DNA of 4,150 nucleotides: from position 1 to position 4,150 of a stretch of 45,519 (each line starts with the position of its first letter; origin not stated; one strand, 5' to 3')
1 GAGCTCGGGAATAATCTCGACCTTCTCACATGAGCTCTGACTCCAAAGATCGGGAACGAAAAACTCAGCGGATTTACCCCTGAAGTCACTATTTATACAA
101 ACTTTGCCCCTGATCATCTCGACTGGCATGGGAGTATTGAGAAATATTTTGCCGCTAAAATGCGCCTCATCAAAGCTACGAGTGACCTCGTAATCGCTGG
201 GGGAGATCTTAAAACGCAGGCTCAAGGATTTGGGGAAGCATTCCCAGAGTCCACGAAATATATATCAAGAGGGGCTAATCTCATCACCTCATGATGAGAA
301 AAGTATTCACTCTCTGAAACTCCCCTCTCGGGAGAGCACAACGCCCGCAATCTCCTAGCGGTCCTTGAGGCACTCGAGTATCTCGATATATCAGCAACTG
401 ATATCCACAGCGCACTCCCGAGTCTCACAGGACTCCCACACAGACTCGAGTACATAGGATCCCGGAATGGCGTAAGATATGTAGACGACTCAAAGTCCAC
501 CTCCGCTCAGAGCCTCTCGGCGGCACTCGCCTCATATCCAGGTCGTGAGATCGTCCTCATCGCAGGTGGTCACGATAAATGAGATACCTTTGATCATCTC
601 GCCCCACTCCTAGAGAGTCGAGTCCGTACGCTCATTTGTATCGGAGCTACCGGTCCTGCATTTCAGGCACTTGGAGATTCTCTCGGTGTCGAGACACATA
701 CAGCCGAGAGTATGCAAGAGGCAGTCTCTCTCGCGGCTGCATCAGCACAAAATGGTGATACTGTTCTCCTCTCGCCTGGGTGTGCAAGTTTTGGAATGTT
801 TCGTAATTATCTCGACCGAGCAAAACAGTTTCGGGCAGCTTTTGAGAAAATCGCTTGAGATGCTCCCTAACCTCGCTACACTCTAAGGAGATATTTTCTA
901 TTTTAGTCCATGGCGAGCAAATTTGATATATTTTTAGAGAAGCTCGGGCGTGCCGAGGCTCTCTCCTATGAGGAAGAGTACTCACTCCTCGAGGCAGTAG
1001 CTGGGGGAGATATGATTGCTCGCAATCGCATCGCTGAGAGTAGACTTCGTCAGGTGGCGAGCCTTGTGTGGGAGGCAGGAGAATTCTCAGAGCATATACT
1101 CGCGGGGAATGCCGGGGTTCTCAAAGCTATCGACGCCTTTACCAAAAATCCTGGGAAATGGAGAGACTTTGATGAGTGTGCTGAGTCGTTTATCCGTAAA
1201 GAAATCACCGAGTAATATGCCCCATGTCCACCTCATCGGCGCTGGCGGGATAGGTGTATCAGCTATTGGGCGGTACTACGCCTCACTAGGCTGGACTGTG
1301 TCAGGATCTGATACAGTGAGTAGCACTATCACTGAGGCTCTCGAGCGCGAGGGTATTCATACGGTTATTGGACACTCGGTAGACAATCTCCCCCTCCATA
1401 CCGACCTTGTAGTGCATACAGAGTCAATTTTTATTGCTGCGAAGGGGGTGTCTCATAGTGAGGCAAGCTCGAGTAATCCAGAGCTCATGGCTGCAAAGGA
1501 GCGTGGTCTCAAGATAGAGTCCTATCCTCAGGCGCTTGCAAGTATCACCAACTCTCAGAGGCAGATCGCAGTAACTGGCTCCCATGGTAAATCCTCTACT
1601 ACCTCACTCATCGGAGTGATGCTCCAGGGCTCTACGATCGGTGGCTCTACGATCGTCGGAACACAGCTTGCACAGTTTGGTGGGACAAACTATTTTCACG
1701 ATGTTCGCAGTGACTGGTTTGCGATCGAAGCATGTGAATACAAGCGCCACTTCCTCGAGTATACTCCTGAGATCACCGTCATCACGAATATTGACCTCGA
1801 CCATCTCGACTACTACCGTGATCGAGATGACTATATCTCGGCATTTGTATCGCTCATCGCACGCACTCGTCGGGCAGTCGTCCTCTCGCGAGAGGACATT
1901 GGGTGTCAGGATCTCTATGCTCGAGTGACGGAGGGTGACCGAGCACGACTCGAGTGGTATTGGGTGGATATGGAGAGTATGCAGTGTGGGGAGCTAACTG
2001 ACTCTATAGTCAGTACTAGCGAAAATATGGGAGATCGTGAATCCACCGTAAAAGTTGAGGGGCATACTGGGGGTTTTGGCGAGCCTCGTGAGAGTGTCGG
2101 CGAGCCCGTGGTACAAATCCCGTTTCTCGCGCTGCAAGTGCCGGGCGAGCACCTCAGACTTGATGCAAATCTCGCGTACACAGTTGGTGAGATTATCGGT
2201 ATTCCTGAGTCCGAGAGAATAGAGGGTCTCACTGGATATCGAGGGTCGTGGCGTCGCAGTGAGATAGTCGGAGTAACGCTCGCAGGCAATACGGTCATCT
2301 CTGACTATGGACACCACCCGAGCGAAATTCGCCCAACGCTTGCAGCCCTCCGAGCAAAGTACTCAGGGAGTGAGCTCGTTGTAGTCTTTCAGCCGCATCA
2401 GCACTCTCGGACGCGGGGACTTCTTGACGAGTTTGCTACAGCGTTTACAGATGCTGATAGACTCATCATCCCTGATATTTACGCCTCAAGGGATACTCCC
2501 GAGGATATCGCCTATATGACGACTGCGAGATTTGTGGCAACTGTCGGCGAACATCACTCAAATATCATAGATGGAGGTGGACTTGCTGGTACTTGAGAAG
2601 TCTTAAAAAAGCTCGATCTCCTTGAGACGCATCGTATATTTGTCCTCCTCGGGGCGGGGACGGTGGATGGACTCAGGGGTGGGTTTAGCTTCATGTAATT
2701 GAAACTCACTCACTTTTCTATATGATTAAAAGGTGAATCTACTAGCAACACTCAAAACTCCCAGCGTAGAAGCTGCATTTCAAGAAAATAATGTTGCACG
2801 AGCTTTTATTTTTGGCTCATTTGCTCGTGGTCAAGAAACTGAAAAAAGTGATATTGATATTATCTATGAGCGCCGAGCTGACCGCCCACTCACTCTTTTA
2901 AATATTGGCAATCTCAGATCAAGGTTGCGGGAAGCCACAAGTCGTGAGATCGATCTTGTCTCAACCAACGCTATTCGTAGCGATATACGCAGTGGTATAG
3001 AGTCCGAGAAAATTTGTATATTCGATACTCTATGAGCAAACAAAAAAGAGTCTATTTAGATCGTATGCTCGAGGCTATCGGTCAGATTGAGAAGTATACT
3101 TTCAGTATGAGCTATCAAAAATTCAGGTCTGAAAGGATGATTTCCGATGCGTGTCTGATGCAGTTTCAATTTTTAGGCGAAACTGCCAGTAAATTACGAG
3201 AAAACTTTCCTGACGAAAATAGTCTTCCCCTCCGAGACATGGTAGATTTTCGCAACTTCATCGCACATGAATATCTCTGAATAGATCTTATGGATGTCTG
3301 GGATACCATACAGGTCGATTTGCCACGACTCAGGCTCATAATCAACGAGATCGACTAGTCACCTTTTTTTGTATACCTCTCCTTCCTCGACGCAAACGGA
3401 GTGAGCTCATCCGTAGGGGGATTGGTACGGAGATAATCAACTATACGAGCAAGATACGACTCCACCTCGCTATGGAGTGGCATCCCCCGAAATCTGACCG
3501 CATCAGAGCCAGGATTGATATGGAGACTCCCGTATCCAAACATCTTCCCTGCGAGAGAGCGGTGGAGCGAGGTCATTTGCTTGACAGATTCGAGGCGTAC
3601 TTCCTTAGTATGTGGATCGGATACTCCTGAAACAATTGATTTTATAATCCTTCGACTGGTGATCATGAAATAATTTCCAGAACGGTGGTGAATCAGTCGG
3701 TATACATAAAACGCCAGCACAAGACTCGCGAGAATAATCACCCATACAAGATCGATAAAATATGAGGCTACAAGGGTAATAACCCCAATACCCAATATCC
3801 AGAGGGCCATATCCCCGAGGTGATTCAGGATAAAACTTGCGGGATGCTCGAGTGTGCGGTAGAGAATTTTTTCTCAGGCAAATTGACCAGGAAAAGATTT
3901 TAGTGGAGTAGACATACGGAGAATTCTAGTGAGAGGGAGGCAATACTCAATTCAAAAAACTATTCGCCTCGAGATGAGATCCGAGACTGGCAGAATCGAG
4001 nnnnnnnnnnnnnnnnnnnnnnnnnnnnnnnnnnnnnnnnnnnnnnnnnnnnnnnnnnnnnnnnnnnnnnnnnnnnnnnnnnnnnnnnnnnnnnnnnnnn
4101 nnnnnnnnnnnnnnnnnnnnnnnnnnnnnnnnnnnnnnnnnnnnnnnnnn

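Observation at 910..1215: Stand-alone sigma-70 domain-2 mini-protein between murD and murC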

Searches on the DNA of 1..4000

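Call 82: search_rna_families(source=window, start=1, end=4000, threshold=evalue, max_evalue=1)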
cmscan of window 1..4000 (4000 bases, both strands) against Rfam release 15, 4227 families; matches with E-value up to 1: 0.
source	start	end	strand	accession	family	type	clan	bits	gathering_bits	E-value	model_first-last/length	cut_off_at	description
